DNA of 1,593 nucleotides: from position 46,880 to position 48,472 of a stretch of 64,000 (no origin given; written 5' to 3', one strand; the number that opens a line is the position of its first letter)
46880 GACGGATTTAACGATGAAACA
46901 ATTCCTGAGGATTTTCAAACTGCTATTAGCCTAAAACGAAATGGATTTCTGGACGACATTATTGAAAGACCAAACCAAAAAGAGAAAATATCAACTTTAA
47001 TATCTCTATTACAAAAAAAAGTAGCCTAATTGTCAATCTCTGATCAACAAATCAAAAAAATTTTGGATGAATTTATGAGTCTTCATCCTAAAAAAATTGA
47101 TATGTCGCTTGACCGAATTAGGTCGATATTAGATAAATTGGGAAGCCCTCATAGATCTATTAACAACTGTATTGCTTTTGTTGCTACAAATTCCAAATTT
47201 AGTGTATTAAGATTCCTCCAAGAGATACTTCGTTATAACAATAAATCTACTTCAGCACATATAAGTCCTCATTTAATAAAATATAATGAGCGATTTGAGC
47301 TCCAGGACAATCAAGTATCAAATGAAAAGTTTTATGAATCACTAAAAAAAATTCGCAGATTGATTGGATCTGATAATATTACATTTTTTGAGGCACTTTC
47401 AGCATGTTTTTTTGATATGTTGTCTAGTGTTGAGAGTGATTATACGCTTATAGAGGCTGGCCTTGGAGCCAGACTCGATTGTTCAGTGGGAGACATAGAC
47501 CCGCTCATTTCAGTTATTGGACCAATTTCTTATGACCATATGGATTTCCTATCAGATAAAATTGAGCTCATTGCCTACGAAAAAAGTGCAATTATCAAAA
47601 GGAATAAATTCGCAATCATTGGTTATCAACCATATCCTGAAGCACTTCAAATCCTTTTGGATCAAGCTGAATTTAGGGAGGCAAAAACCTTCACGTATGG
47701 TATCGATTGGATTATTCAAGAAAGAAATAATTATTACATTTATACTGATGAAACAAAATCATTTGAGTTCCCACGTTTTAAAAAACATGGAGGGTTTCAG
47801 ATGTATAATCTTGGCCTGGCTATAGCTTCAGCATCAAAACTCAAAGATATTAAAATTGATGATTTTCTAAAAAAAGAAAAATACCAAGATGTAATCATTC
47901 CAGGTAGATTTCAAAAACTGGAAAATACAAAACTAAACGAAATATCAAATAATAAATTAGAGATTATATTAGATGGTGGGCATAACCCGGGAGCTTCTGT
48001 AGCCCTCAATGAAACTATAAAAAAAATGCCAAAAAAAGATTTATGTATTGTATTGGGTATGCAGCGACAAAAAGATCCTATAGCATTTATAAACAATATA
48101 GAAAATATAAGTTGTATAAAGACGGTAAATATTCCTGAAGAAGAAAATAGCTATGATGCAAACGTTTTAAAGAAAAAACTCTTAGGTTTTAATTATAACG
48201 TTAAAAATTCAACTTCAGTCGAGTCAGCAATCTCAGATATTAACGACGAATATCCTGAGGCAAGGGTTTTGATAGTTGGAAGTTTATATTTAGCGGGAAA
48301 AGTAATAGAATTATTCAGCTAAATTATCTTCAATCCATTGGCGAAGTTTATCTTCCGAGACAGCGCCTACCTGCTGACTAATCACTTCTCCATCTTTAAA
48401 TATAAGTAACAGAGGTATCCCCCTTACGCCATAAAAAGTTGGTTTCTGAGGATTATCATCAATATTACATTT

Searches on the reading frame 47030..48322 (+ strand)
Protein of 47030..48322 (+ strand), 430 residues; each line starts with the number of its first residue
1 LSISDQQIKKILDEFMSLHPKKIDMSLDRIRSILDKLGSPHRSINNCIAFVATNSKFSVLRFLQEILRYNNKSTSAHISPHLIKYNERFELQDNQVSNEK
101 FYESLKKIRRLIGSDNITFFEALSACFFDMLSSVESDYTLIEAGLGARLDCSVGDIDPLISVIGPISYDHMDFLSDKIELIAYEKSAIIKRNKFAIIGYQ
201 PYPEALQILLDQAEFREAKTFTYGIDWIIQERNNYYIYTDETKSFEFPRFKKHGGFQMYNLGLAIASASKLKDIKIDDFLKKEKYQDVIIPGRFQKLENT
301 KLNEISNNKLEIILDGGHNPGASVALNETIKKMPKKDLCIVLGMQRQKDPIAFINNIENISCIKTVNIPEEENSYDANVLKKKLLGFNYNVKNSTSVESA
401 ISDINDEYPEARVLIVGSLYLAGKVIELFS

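Call 39: search_protein_families(library=pfam, proteins=[window:47030-48322:+], max_evalue=0.001)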
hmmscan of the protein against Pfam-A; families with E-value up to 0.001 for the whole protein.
window:47030-48322:+ (430 aa): 2 families
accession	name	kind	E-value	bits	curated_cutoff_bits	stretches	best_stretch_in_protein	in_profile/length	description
PF02875.26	Mur_ligase_C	-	2.2e-07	32.2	28.4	1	307-418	9-126/127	Mur ligase, glutamate ligase domain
PF08245.18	Mur_ligase_M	-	2.3e-06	28.1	24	1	134-267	55-199/200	Mur ligase middle domain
